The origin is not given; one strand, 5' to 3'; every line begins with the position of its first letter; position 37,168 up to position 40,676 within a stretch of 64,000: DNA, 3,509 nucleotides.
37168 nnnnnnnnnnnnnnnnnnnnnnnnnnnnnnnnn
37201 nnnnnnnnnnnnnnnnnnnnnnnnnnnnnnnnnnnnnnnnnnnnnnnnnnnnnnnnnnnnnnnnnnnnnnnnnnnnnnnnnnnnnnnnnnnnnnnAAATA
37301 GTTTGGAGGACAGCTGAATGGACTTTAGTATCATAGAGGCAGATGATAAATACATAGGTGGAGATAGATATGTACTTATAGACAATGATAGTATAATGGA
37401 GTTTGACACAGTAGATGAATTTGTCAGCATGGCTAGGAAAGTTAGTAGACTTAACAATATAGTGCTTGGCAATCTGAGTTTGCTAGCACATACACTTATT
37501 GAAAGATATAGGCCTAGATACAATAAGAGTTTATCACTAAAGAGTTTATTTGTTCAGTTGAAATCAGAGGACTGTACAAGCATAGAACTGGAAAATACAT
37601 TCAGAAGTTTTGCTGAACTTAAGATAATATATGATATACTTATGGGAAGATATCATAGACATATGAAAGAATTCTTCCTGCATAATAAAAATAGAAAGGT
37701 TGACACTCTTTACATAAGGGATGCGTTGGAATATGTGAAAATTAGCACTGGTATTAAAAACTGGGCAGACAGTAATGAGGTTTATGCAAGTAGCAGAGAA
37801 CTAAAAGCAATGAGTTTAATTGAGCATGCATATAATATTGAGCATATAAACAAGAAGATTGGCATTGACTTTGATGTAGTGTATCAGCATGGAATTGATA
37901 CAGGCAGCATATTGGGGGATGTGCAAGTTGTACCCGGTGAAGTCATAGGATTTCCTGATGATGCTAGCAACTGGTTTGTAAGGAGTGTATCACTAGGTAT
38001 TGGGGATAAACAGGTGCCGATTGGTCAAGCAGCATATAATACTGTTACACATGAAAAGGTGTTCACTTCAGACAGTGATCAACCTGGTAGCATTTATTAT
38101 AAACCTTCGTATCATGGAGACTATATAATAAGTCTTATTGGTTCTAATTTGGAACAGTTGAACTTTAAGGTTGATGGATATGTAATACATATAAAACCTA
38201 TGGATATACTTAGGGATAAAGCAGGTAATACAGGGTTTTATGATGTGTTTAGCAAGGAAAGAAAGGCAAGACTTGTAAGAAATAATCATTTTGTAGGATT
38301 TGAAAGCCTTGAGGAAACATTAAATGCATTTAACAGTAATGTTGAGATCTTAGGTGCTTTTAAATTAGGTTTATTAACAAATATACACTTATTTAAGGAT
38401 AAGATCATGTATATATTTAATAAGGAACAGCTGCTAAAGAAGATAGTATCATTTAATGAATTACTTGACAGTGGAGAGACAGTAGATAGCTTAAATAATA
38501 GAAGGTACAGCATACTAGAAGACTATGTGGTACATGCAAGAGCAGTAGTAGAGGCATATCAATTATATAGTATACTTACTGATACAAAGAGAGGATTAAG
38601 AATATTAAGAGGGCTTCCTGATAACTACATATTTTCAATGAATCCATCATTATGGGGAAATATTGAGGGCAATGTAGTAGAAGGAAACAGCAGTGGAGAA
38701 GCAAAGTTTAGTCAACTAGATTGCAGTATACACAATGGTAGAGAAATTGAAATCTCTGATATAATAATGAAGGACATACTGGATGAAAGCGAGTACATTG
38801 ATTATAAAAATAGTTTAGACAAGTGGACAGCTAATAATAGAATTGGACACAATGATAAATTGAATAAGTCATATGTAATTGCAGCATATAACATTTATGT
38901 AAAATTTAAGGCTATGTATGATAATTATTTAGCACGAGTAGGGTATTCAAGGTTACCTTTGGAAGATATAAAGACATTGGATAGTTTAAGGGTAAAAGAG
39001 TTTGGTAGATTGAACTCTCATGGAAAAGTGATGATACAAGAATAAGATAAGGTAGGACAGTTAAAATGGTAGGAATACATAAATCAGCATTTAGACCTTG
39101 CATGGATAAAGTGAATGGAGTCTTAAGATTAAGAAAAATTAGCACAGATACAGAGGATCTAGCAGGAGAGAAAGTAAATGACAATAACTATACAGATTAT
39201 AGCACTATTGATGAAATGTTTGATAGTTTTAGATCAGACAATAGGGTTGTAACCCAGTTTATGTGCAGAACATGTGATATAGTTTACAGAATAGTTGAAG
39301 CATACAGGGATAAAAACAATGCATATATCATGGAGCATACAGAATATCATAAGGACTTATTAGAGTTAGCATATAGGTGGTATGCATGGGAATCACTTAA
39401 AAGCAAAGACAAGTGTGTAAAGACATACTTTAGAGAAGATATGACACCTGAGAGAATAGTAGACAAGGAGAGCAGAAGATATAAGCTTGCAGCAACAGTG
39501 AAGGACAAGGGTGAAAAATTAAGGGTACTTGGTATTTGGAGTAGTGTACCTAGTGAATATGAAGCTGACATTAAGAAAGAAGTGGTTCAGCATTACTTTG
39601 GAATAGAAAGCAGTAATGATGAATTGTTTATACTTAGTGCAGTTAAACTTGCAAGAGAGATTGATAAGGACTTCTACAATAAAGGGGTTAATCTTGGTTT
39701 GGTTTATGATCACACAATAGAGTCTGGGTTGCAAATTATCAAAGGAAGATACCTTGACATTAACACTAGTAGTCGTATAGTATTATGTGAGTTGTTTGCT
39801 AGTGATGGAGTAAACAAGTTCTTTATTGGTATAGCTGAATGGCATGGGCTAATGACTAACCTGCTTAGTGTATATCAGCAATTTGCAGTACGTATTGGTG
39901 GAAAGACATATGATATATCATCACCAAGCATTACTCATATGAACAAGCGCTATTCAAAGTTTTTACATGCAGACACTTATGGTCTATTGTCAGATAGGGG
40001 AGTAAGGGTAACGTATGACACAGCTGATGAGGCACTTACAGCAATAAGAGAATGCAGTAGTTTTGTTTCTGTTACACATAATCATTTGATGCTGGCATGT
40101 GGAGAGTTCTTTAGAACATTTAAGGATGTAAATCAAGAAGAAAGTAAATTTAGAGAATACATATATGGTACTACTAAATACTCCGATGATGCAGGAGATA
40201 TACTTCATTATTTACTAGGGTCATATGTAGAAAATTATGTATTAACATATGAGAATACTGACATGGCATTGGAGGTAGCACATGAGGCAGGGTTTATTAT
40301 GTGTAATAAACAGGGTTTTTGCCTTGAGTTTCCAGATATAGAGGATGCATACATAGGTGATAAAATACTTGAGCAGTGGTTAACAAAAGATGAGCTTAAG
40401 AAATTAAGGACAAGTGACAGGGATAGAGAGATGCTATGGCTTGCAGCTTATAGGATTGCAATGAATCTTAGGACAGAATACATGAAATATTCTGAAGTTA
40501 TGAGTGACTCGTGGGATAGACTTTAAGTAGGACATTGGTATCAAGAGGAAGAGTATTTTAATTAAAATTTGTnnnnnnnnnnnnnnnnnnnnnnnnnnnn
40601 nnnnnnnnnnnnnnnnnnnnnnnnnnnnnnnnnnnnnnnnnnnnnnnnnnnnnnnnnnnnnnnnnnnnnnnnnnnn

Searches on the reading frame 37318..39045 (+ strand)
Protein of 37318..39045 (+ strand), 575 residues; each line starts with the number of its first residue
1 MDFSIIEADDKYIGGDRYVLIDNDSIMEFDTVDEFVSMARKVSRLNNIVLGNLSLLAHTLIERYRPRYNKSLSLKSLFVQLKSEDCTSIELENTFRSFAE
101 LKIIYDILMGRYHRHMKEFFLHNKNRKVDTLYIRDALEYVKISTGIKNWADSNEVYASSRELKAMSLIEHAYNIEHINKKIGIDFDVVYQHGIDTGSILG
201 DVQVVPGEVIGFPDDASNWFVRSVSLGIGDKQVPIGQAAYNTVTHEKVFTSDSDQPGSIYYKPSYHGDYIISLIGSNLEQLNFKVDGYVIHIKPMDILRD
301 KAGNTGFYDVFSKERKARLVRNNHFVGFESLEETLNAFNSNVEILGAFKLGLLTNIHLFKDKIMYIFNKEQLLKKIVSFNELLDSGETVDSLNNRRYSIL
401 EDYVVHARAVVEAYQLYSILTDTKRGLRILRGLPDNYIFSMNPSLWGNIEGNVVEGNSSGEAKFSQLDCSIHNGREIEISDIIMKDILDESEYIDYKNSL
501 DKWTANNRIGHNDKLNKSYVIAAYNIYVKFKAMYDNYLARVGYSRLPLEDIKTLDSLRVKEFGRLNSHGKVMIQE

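Call 8: search_protein_families(library=pfam, proteins=[window:37318-39045:+], max_evalue=0.01)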
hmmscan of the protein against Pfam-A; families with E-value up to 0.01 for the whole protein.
window:37318-39045:+ (575 aa): 1 family
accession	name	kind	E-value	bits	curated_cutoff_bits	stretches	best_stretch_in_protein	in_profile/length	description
PF18662.7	HTH_56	-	0.0076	16.7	26.2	0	479-521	49-92/111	Cch helix turn helix domain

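Call 27: search_protein_families(library=phrogs, proteins=[window:37318-39045:+], max_evalue=0.001)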
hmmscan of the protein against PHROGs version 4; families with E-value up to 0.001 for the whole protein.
window:37318-39045:+ (575 aa): 0 families

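Call 88: search_solved_structures(query=window:37318-39042:+, max_evalue=1)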
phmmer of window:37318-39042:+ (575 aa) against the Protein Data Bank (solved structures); distinct sequences matched with E-value up to 1: 0.

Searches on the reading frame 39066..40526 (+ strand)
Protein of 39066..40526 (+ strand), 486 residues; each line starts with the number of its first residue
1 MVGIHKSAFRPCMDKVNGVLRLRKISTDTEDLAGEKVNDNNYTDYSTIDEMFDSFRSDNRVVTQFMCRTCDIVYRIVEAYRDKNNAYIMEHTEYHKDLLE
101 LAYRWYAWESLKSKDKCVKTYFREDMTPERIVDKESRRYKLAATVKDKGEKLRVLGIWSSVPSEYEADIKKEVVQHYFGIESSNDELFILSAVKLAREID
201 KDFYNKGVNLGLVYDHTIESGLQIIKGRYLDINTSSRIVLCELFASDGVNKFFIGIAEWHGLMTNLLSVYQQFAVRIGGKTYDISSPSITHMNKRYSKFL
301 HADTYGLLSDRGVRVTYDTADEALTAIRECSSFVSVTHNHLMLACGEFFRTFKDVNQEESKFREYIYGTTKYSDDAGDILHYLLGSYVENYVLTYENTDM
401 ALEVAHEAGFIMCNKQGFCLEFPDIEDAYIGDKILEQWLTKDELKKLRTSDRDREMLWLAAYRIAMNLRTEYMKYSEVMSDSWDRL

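Call 8: search_protein_families(library=pfam, proteins=[window:39066-40526:+], max_evalue=0.01)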
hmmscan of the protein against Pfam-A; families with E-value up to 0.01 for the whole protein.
window:39066-40526:+ (486 aa): 0 families

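Call 27: search_protein_families(library=phrogs, proteins=[window:39066-40526:+], max_evalue=0.001)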
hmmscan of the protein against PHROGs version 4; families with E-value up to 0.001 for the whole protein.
window:39066-40526:+ (486 aa): 0 families

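Call 45: search_dna_similar(query=window:39066-40526:+, collection=phages, mode=protein, max_evalue=0.001, max_rows=10)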
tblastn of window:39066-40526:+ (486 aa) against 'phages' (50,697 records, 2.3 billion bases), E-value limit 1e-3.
No match.

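Call 82: find_related_loci(query=window:39066-40526:+, collection=viral_contigs, flank=10000)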
Query window:39066-40526:+ (486 aa) in viral_contigs; peptide patterns used: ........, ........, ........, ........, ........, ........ (x = any residue, [..] = any of these).
7 stretches matched a pattern, but none encodes a relative of the query by tblastn (E <= 1e-3).

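Call 89: search_solved_structures(query=window:39066-40523:+, max_evalue=1)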
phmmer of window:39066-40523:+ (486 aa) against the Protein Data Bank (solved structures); distinct sequences matched with E-value up to 1: 1.
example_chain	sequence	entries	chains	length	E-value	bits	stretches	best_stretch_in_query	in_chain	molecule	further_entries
5xv5_A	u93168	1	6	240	0.72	12.1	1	121-166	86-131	Conserved protein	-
